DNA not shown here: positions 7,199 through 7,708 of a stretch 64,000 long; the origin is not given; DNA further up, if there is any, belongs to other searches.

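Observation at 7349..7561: Unannotated Cys-rich 70-aa ORF inside a def-trxB-trxA operon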

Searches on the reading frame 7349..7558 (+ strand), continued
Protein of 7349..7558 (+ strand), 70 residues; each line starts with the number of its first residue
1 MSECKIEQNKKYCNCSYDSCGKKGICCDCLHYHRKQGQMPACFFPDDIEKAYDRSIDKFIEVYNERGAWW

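Call 32: search_protein_families(library=ncbifam, proteins=[L076:5722-6645:+, L015:4204-4986:+, L051:950-1735:+, L053:5216-6160:+, L011:2314-3081:+, L011:4013-4993:+, L008:3680-4600:+, L054:6222-7187:+], max_evalue=0.00001)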
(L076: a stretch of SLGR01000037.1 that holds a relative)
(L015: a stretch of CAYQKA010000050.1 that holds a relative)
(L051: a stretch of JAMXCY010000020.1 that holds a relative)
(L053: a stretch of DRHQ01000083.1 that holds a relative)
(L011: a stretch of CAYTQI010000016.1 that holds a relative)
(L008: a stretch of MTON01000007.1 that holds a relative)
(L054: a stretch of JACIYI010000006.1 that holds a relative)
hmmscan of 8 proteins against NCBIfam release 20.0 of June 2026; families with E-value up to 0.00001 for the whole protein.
L076:5722-6645:+ (308 aa): 6 families
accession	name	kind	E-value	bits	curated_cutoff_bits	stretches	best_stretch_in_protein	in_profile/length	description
TIGR04317.1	W_rSAM_matur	equivalog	1.4e-08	34.2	380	1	23-158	11-141/349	tungsten cofactor oxidoreductase radical SAM maturase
TIGR02668.1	moaA_archaeal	equivalog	4.9e-08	32.3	325.25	1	24-180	18-164/303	GTP 3',8-cyclase MoaA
TIGR02666.1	moaA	equivalog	5e-08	32.3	284.05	1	25-180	19-171/336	GTP 3',8-cyclase MoaA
TIGR03972.1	rSAM_TYW1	equivalog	1.3e-06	27.8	317.95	0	59-183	110-229/297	4-demethylwyosine synthase TYW1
TIGR02493.1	PFLA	equivalog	1.7e-06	27.6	231.75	1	26-193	25-185/235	pyruvate formate-lyase-activating protein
NF001199.0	PRK00164.2-1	equivalog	3.8e-06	26.3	231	1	24-180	20-166/308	GTP 3',8-cyclase MoaA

L015:4204-4986:+ (261 aa): 9 families
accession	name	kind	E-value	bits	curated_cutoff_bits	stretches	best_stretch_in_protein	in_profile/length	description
TIGR04317.1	W_rSAM_matur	equivalog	4.5e-10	39.2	380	1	32-203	12-181/349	tungsten cofactor oxidoreductase radical SAM maturase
NF038283.1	viperin_w_prok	equivalog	1.4e-09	37.5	180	1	32-200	10-182/281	viperin family antiviral radical SAM protein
TIGR02668.1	moaA_archaeal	equivalog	1.7e-09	37.1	325.25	1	31-213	17-193/303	GTP 3',8-cyclase MoaA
TIGR04038.1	tatD_link_rSAM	subfamily_domain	2.8e-09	37.1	129.7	1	32-167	16-152/192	TatD family nuclease-associated radical SAM protein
TIGR02666.1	moaA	equivalog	1.1e-08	34.4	284.05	1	32-192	18-179/336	GTP 3',8-cyclase MoaA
TIGR02495.1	NrdG2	equivalog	3.4e-07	29.8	131.15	1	32-114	24-101/193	anaerobic ribonucleoside-triphosphate reductase activating protein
NF001199.0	PRK00164.2-1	equivalog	6.2e-07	28.8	231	1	32-191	20-173/308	GTP 3',8-cyclase MoaA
TIGR04100.1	rSAM_pair_X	hypoth_equivalog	5.6e-06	26.1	262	1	33-166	17-155/197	TIGR04100 family radical SAM protein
TIGR03972.1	rSAM_TYW1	equivalog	7e-06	25.3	317.95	0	77-204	122-246/297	4-demethylwyosine synthase TYW1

L051:950-1735:+ (262 aa): 8 families
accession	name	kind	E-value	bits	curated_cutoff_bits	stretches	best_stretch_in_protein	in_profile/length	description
TIGR04317.1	W_rSAM_matur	equivalog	1e-13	51.2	380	1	33-204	13-182/349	tungsten cofactor oxidoreductase radical SAM maturase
TIGR02668.1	moaA_archaeal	equivalog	1e-11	44.4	325.25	1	32-209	18-189/303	GTP 3',8-cyclase MoaA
TIGR02666.1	moaA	equivalog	1.6e-10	40.5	284.05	1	33-195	19-182/336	GTP 3',8-cyclase MoaA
NF001199.0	PRK00164.2-1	equivalog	1.2e-09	37.7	231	1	32-196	20-178/308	GTP 3',8-cyclase MoaA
NF038283.1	viperin_w_prok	equivalog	1.9e-09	37.1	180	1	32-183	10-167/281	viperin family antiviral radical SAM protein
TIGR02495.1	NrdG2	equivalog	2.7e-09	36.6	131.15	1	34-197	26-181/193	anaerobic ribonucleoside-triphosphate reductase activating protein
TIGR04100.1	rSAM_pair_X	hypoth_equivalog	5.4e-09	35.9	262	1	33-194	17-185/197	TIGR04100 family radical SAM protein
TIGR04038.1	tatD_link_rSAM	subfamily_domain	1.2e-08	35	129.7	1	33-191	17-180/192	TatD family nuclease-associated radical SAM protein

L053:5216-6160:+ (315 aa): 17 families
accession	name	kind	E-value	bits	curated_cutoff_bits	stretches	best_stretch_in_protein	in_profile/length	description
TIGR04317.1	W_rSAM_matur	equivalog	6.5e-16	58.4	380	1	34-214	12-185/349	tungsten cofactor oxidoreductase radical SAM maturase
TIGR02666.1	moaA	equivalog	1.4e-14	53.8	284.05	1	35-189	19-171/336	GTP 3',8-cyclase MoaA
TIGR02668.1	moaA_archaeal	equivalog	1.4e-12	47.2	325.25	1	34-238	18-211/303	GTP 3',8-cyclase MoaA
TIGR02493.1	PFLA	equivalog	4.2e-11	42.7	231.75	1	33-204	22-187/235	pyruvate formate-lyase-activating protein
NF001199.0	PRK00164.2-1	equivalog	6e-11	42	231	1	34-189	20-166/308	GTP 3',8-cyclase MoaA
NF038283.1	viperin_w_prok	equivalog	1.1e-10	41.2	180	1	34-210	10-185/281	viperin family antiviral radical SAM protein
TIGR00048.1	rRNA_mod_RlmN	equivalog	4.7e-09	35.6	290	1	36-220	115-302/355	dual-specificity RNA methyltransferase RlmN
TIGR03972.1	rSAM_TYW1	equivalog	5.9e-08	32.2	317.95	1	69-208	110-243/297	4-demethylwyosine synthase TYW1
TIGR02495.1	NrdG2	equivalog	1e-07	31.5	131.15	1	31-118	21-101/193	anaerobic ribonucleoside-triphosphate reductase activating protein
TIGR04321.1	spiroSPASM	subfamily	3.7e-07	29.2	250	1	34-188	239-396/510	spiro-SPASM protein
TIGR04100.1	rSAM_pair_X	hypoth_equivalog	4.9e-07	29.5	262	1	36-173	18-158/197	TIGR04100 family radical SAM protein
TIGR02494.1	PFLE_PFLC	subfamily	1.2e-06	28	174.35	0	58-207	103-246/293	glycyl-radical enzyme activating protein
TIGR04038.1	tatD_link_rSAM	subfamily_domain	2.4e-06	27.5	129.7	1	34-172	16-157/192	TatD family nuclease-associated radical SAM protein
TIGR03963.1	rSAM_QueE_Clost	equivalog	2.8e-06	27.2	260.1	1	31-120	24-106/219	putative 7-carboxy-7-deazaguanine synthase QueE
TIGR04311.1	rSAM_Geo_metal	subfamily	3.4e-06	26.4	400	1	35-175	12-149/423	radical SAM/SPASM family putative metalloenzyme maturase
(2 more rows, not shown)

L011:2314-3081:+ (256 aa): 6 families
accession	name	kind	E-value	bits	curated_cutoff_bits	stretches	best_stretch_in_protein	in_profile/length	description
TIGR02666.1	moaA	equivalog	3.7e-10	39.3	284.05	1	32-166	20-154/336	GTP 3',8-cyclase MoaA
TIGR04317.1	W_rSAM_matur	equivalog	3.9e-09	36.1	380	1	25-160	7-134/349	tungsten cofactor oxidoreductase radical SAM maturase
TIGR02668.1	moaA_archaeal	equivalog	5.5e-09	35.4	325.25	1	30-193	18-175/303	GTP 3',8-cyclase MoaA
NF001199.0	PRK00164.2-1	equivalog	1.3e-07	31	231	1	30-143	20-129/308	GTP 3',8-cyclase MoaA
TIGR02495.1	NrdG2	equivalog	2.4e-07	30.3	131.15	1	32-115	26-104/193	anaerobic ribonucleoside-triphosphate reductase activating protein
NF038283.1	viperin_w_prok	equivalog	5e-06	25.9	180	1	31-136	11-118/281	viperin family antiviral radical SAM protein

L011:4013-4993:+ (327 aa): 4 families
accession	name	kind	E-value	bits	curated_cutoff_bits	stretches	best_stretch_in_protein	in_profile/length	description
NF006222.0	PRK08349.1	subfamily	2e-12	47.4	251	1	2-140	1-142/198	hypothetical protein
TIGR00342.1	TIGR00342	equivalog_domain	5.8e-08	32.2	264.5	1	3-139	174-312/373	tRNA uracil 4-sulfurtransferase ThiI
NF001138.1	PRK00143.1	equivalog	7.4e-08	31.7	284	1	8-144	6-156/345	tRNA 2-thiouridine(34) synthase MnmA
NF011258.0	PRK14664.1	equivalog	7.1e-07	28.6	680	1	7-90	11-97/362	tRNA 2-thiouridine(34) synthase MnmA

L008:3680-4600:+ (307 aa): 16 families
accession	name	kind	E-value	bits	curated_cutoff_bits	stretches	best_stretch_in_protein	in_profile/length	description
TIGR04317.1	W_rSAM_matur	equivalog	7.3e-16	58.2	380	1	26-213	12-191/349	tungsten cofactor oxidoreductase radical SAM maturase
TIGR02668.1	moaA_archaeal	equivalog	1.9e-15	56.6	325.25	1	26-251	18-232/303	GTP 3',8-cyclase MoaA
TIGR02666.1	moaA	equivalog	8.4e-15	54.6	284.05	1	27-202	19-187/336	GTP 3',8-cyclase MoaA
NF038283.1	viperin_w_prok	equivalog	5.1e-13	48.8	180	1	26-163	10-150/281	viperin family antiviral radical SAM protein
NF001199.0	PRK00164.2-1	equivalog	7.2e-12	45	231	1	26-195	20-178/308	GTP 3',8-cyclase MoaA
TIGR02493.1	PFLA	equivalog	4.9e-11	42.4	231.75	1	25-196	22-187/235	pyruvate formate-lyase-activating protein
TIGR02495.1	NrdG2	equivalog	1.3e-09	37.6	131.15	1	25-126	23-114/193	anaerobic ribonucleoside-triphosphate reductase activating protein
TIGR04038.1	tatD_link_rSAM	subfamily_domain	1.9e-09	37.6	129.7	1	26-165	16-158/192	TatD family nuclease-associated radical SAM protein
TIGR00048.1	rRNA_mod_RlmN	equivalog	3.9e-08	32.6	290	1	28-204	115-294/355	dual-specificity RNA methyltransferase RlmN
TIGR03963.1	rSAM_QueE_Clost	equivalog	4.3e-08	33.1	260.1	1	23-113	24-107/219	putative 7-carboxy-7-deazaguanine synthase QueE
TIGR03972.1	rSAM_TYW1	equivalog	7.9e-08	31.7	317.95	1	72-200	121-243/297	4-demethylwyosine synthase TYW1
TIGR04321.1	spiroSPASM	subfamily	3.6e-07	29.2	250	1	26-180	239-396/510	spiro-SPASM protein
TIGR02494.1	PFLE_PFLC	subfamily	5.4e-07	29.2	174.35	1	73-213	127-262/293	glycyl-radical enzyme activating protein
TIGR04311.1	rSAM_Geo_metal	subfamily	5.7e-07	28.9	400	1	28-167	13-149/423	radical SAM/SPASM family putative metalloenzyme maturase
NF053743.1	LipS2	equivalog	1.4e-06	28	270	1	26-177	31-177/292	LipS2 family lipoyl synthase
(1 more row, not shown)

L054:6222-7187:+ (322 aa): 18 families
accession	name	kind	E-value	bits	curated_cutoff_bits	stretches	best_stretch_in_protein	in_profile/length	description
TIGR02666.1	moaA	equivalog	1.3e-16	60.5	284.05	1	42-261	19-230/336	GTP 3',8-cyclase MoaA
TIGR04317.1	W_rSAM_matur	equivalog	5.7e-15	55.3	380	1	41-226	12-190/349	tungsten cofactor oxidoreductase radical SAM maturase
NF038283.1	viperin_w_prok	equivalog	2.4e-14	53.2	180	1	41-223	10-191/281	viperin family antiviral radical SAM protein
TIGR02668.1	moaA_archaeal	equivalog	9.5e-14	51.1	325.25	1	41-255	18-221/303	GTP 3',8-cyclase MoaA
NF001199.0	PRK00164.2-1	equivalog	1.4e-11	44.1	231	1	41-196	20-166/308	GTP 3',8-cyclase MoaA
TIGR02493.1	PFLA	equivalog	9.5e-11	41.5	231.75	1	41-211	23-187/235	pyruvate formate-lyase-activating protein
TIGR04038.1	tatD_link_rSAM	subfamily_domain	2.7e-10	40.4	129.7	1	42-179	17-156/192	TatD family nuclease-associated radical SAM protein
TIGR02495.1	NrdG2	equivalog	4.8e-09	35.8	131.15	1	40-135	23-108/193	anaerobic ribonucleoside-triphosphate reductase activating protein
TIGR03963.1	rSAM_QueE_Clost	equivalog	8.2e-09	35.5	260.1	1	39-125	25-104/219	putative 7-carboxy-7-deazaguanine synthase QueE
TIGR03972.1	rSAM_TYW1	equivalog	1.2e-08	34.4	317.95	1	79-216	113-244/297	4-demethylwyosine synthase TYW1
TIGR00048.1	rRNA_mod_RlmN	equivalog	9.1e-08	31.4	290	1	43-244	115-318/355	dual-specificity RNA methyltransferase RlmN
NF000424.4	CfrAB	exception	1.1e-07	31.5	530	1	42-244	106-309/338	Cfr family 23S rRNA (adenine(2503)-C(8))-methyltransferase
TIGR04100.1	rSAM_pair_X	hypoth_equivalog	2e-07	30.8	262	1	42-177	17-155/197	TIGR04100 family radical SAM protein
NF045702.1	rSAM_GDGT_ether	equivalog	1.5e-06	27.1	450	1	42-195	95-243/486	tetraether lipid synthase Tes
NF053743.1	LipS2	equivalog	2.4e-06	27.2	270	1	41-187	31-172/292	LipS2 family lipoyl synthase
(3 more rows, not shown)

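Call 33: search_protein_families(library=pfam, proteins=[L076:5722-6645:+, L015:4204-4986:+, L051:950-1735:+, L053:5216-6160:+, L011:2314-3081:+, L011:4013-4993:+, L008:3680-4600:+, L054:6222-7187:+], max_evalue=0.00001)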
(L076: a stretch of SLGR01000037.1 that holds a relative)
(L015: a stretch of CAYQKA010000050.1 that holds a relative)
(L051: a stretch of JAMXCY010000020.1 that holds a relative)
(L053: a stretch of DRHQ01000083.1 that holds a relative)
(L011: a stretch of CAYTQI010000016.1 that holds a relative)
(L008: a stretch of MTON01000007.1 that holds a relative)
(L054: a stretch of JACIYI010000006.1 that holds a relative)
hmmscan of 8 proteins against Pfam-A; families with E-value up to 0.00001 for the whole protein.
L076:5722-6645:+ (308 aa): 1 family
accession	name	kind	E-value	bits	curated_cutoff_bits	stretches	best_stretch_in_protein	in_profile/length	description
PF04055.27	Radical_SAM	-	2.2e-15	57.7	29.5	1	21-183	2-160/166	Radical SAM superfamily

L015:4204-4986:+ (261 aa): 1 family
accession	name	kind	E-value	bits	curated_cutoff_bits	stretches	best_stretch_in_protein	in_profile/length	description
PF04055.27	Radical_SAM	-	8.4e-14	52.5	29.5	1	33-193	6-166/166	Radical SAM superfamily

L051:950-1735:+ (262 aa): 1 family
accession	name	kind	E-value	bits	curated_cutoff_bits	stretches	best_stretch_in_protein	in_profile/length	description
PF04055.27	Radical_SAM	-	4e-16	60.1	29.5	1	33-193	6-166/166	Radical SAM superfamily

L053:5216-6160:+ (315 aa): 1 family
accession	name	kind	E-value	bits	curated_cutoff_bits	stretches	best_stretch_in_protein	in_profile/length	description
PF04055.27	Radical_SAM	-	1.3e-17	64.9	29.5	1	30-189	1-157/166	Radical SAM superfamily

L011:2314-3081:+ (256 aa): 1 family
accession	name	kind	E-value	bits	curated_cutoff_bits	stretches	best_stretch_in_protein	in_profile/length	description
PF04055.27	Radical_SAM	-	5.8e-14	53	29.5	1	30-177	5-151/166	Radical SAM superfamily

L011:4013-4993:+ (327 aa): 3 families
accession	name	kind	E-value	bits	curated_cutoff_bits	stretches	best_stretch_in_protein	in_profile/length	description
PF18297.6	NFACT-R_2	-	8.8e-15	55.2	26.9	1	222-298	1-77/104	NFACT protein RNA binding domain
PF03054.22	tRNA_Me_trans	-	1.6e-07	31.7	20.6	1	7-144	6-162/202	tRNA methyl transferase HUP domain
PF02568.20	ThiI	-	4.6e-07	30.1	20.5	1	3-139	5-144/197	Thiamine biosynthesis protein (ThiI)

L008:3680-4600:+ (307 aa): 1 family
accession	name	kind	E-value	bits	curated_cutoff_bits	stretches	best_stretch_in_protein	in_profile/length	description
PF04055.27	Radical_SAM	-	1.9e-20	74.1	29.5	1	23-183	2-161/166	Radical SAM superfamily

L054:6222-7187:+ (322 aa): 1 family
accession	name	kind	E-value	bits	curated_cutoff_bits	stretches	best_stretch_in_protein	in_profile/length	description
PF04055.27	Radical_SAM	-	8e-20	72.1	29.5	1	39-197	3-158/166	Radical SAM superfamily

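Call 36: find_encoding_contigs(protein=P0012, flank=4000, max_places=2)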
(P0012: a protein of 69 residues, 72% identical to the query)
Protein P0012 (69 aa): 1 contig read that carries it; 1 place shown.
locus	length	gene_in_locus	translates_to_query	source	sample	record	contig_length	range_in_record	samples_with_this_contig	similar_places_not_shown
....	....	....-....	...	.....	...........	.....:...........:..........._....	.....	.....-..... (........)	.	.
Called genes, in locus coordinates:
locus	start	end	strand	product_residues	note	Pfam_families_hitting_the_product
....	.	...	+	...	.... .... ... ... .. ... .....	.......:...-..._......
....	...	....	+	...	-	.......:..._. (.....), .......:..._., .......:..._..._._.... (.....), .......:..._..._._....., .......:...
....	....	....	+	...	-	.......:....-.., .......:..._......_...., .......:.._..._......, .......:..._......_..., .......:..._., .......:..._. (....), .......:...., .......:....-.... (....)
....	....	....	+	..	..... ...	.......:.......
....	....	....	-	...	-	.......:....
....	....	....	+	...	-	-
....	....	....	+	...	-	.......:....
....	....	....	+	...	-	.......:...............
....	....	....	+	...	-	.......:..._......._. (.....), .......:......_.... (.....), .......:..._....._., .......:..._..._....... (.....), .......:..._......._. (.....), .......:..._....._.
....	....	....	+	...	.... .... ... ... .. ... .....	-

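Call 37: find_encoding_contigs(protein=P0015, flank=4000, max_places=2)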
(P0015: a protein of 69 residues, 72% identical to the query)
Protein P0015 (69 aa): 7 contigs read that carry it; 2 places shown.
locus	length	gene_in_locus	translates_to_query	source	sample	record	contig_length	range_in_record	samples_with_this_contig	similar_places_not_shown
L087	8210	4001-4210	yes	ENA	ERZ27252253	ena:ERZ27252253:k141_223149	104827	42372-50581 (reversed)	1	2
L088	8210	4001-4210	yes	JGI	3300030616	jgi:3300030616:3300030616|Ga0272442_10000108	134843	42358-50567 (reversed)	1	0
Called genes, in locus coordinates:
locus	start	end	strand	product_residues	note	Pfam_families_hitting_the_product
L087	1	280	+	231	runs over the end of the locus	PF01982:CTP-dep_RFKase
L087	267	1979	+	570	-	PF14716:HHH_8, PF14520:HHH_5 (faint), PF14791:DNA_pol_B_thumb, PF02811:PHP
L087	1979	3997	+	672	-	PF14520:HHH_5 (faint), PF22745:Nlig-Ia, PF01653:DNA_ligase_aden, PF03120:OB_DNA_ligase, PF03119:DNA_ligase_ZBD, PF12826:HHH_2, PF00533:BRCT, PF12738:PTCB-BRCT (weak)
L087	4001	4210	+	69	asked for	PF20095:DUF6485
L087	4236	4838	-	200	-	PF03205:MobB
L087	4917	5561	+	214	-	-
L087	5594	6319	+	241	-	-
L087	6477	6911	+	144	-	-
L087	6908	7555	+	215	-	-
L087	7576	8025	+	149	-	PF13237:Fer4_10 (weak), PF12838:Fer4_7 (weak), PF14697:Fer4_21 (weak), PF12838:Fer4_7 (weak), PF13187:Fer4_9 (weak), PF13237:Fer4_10, PF13187:Fer4_9, PF00037:Fer4, +14 more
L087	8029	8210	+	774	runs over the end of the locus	PF02730:AFOR_N, PF01314:AFOR_C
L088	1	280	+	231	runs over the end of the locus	PF01982:CTP-dep_RFKase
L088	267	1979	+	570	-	PF14716:HHH_8, PF14520:HHH_5 (faint), PF14791:DNA_pol_B_thumb, PF02811:PHP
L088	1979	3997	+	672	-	PF14520:HHH_5 (faint), PF22745:Nlig-Ia, PF01653:DNA_ligase_aden, PF03120:OB_DNA_ligase, PF03119:DNA_ligase_ZBD, PF12826:HHH_2, PF00533:BRCT, PF12738:PTCB-BRCT (weak)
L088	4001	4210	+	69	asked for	PF20095:DUF6485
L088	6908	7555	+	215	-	-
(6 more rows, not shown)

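Call 38: find_encoding_contigs(protein=P0006, flank=4000, max_places=2)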
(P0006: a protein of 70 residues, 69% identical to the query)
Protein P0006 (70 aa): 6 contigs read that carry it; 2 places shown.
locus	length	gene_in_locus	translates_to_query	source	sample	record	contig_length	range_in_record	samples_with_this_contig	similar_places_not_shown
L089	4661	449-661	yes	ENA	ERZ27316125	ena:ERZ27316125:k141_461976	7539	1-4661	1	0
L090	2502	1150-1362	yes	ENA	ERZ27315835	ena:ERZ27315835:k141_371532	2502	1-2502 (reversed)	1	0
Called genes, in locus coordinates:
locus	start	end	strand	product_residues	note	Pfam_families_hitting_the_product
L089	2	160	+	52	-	?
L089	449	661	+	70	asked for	PF20095:DUF6485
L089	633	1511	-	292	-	PF01738:DLH (weak), PF02129:Peptidase_S15 (weak), PF02230:Abhydrolase_2 (faint), PF20434:BD-FAE, PF00561:Abhydrolase_1, PF12146:Hydrolase_4, PF12697:Abhydrolase_6, PF00326:Peptidase_S9, +1 more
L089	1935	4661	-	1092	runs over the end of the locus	PF26549:Tricorn_N, PF23414:Beta-prop_EML_2, PF26549:Tricorn_N, PF26550:Tricorn_2nd, PF07676:PD40, PF25174:Beta-prop_THOC3, PF14684:Tricorn_C1, PF14685:PDZ_Tricorn, +5 more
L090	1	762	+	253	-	?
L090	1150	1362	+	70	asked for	PF20095:DUF6485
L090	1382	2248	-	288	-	PF01738:DLH (weak), PF02129:Peptidase_S15 (weak), PF02230:Abhydrolase_2 (faint), PF20434:BD-FAE, PF00561:Abhydrolase_1, PF12146:Hydrolase_4, PF12697:Abhydrolase_6, PF00326:Peptidase_S9, +1 more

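Call 39: find_encoding_contigs(protein=P0002, flank=4000, max_places=2)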
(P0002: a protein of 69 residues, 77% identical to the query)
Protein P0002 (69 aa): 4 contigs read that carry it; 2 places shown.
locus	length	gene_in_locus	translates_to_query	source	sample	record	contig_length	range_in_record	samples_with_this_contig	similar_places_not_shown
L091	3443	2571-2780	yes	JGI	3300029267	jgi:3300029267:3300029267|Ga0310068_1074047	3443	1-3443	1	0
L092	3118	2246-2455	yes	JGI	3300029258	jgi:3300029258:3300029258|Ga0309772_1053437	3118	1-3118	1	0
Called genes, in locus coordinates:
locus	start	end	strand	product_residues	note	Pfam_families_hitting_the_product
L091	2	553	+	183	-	?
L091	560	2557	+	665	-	PF22745:Nlig-Ia, PF01653:DNA_ligase_aden, PF03120:OB_DNA_ligase, PF03119:DNA_ligase_ZBD, PF12826:HHH_2, PF14520:HHH_5 (weak), PF00533:BRCT, PF12738:PTCB-BRCT (weak), +1 more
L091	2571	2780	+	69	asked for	PF20095:DUF6485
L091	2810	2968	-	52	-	-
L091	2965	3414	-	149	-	PF03205:MobB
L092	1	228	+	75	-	?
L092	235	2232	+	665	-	PF22745:Nlig-Ia, PF01653:DNA_ligase_aden, PF03120:OB_DNA_ligase, PF03119:DNA_ligase_ZBD, PF12826:HHH_2, PF14520:HHH_5 (weak), PF00533:BRCT, PF12738:PTCB-BRCT (weak), +1 more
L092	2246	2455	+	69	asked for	PF20095:DUF6485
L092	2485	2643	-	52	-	-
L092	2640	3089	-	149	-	PF03205:MobB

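Call 42: search_protein_families(library=pfam, alignment_id=A2, max_evalue=10)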
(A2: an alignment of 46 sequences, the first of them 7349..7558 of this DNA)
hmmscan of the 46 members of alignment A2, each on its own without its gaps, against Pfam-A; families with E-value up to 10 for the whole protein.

A. member 1, window:7349-7558:+ (70 aa): 1 family
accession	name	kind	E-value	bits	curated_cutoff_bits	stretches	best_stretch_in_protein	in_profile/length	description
PF20095.4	DUF6485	-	1.3e-09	38.9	24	1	8-65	2-67/70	Domain of unknown function (DUF6485)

B. families by the number of members that match (of 46 scanned): 9 families
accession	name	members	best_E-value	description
PF20095.4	DUF6485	43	6.2e-14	Domain of unknown function (DUF6485)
PF01033.22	Somatomedin_B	1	0.012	Somatomedin B domain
PF10077.14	DUF2314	1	0.034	Uncharacterized protein conserved in bacteria (DUF2314)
PF08619.15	Nha1_C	1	0.042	Alkali metal cation/H+ antiporter Nha1 C terminus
PF23829.1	DUF7199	1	0.043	Family of unknown function (DUF7199)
PF23592.1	Cadherin_CELSR2_9th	1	0.13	CELSR2-like, ninth cadherin domain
PF20605.4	Antitox_RHH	1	0.18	Antitoxin-like ribbon-helix-helix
PF25041.1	UFL1_C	1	0.18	E3 UFM1-protein ligase 1 C-terminal domain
PF07040.16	DUF1326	1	0.83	Protein of unknown function (DUF1326)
